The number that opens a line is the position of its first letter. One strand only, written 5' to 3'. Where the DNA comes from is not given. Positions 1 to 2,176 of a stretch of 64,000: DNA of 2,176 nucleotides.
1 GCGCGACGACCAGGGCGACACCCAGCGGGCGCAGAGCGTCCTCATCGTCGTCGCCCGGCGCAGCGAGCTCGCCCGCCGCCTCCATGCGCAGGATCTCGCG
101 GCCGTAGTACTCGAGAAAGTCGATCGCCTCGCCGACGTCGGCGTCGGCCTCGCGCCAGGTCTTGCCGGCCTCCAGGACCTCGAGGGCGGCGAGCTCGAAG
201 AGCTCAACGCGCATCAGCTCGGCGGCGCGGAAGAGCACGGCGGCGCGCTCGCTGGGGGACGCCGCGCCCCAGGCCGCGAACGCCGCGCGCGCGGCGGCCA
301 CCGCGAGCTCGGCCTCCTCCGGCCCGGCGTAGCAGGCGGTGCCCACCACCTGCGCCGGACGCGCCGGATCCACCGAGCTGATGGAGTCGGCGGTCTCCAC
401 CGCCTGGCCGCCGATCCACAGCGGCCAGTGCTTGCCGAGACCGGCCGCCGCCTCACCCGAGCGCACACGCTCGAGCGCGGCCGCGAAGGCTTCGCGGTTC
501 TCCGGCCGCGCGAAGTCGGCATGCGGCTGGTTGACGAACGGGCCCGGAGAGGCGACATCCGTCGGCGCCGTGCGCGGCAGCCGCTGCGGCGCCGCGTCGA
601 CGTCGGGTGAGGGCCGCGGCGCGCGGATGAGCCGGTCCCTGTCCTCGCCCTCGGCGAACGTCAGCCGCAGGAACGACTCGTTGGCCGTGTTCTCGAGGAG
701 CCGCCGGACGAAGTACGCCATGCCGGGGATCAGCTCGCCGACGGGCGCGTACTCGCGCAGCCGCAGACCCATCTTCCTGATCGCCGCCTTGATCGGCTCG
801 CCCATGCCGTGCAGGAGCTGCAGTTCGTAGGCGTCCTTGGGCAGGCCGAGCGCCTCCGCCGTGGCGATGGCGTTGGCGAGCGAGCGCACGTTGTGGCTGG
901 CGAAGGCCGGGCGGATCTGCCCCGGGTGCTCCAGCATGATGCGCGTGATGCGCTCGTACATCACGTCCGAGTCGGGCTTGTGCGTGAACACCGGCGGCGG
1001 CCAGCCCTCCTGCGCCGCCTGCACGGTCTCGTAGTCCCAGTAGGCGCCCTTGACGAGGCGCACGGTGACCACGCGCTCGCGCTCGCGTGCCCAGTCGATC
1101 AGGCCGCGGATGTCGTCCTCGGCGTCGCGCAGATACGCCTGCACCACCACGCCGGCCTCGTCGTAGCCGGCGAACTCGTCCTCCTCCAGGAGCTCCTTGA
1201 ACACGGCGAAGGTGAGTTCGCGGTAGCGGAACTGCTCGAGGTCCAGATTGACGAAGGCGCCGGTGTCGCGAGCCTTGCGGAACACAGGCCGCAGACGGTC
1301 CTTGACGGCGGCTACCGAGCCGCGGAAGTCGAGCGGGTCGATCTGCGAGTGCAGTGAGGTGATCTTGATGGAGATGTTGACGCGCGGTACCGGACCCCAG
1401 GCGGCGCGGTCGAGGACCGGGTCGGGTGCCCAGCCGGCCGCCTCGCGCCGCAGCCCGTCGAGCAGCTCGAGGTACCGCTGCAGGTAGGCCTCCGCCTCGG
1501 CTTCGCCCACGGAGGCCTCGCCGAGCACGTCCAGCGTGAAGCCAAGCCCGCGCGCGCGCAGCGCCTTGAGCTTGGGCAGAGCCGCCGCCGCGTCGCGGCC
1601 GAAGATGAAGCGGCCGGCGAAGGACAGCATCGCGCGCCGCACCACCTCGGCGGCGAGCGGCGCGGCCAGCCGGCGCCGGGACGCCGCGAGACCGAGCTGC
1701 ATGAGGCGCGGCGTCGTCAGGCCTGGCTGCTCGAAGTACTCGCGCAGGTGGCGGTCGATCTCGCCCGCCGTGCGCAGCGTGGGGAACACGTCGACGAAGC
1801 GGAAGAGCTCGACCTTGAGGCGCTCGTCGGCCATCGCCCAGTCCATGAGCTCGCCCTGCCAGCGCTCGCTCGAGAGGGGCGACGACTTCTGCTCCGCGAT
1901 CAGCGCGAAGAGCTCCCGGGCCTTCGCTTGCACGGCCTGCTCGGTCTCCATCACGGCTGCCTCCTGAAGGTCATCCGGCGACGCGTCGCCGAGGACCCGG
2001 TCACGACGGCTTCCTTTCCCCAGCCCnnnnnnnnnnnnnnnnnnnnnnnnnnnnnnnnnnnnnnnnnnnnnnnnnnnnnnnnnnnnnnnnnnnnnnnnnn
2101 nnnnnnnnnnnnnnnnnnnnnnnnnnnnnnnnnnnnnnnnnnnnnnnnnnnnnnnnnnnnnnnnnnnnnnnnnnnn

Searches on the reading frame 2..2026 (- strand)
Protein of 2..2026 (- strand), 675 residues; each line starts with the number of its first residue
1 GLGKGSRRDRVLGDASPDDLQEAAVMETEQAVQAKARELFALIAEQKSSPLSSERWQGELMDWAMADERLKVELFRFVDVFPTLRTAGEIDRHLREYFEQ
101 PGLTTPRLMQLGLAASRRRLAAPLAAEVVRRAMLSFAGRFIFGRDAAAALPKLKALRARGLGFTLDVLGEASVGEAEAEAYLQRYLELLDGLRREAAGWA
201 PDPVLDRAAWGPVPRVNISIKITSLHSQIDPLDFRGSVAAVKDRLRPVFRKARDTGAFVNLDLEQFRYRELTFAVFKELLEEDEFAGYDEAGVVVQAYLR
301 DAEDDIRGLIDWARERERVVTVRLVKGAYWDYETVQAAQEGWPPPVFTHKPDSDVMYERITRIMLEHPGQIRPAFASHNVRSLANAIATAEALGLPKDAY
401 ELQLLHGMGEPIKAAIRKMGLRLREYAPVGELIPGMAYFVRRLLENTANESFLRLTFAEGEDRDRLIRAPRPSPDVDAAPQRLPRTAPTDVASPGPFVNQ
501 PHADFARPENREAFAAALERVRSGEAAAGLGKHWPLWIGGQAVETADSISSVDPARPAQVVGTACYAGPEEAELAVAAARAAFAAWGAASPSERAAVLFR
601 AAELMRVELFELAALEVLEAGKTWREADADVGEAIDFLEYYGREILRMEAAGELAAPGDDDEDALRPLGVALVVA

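Call 19: search_protein_families(library=pfam, proteins=[window:2-2026:-], max_evalue=0.00001)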
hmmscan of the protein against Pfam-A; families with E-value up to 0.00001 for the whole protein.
window:2-2026:- (675 aa): 3 families
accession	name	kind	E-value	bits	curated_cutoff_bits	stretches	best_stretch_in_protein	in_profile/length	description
PF01619.24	Pro_dh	-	1.9e-93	313.5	27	1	150-454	2-277/278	Proline dehydrogenase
PF18083.6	PutA_N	-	8e-28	97.2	25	1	29-140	1-113/113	Proline utilization A N-terminal domain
PF00171.27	Aldedh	-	8.4e-23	81.1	23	1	547-674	7-133/461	Aldehyde dehydrogenase family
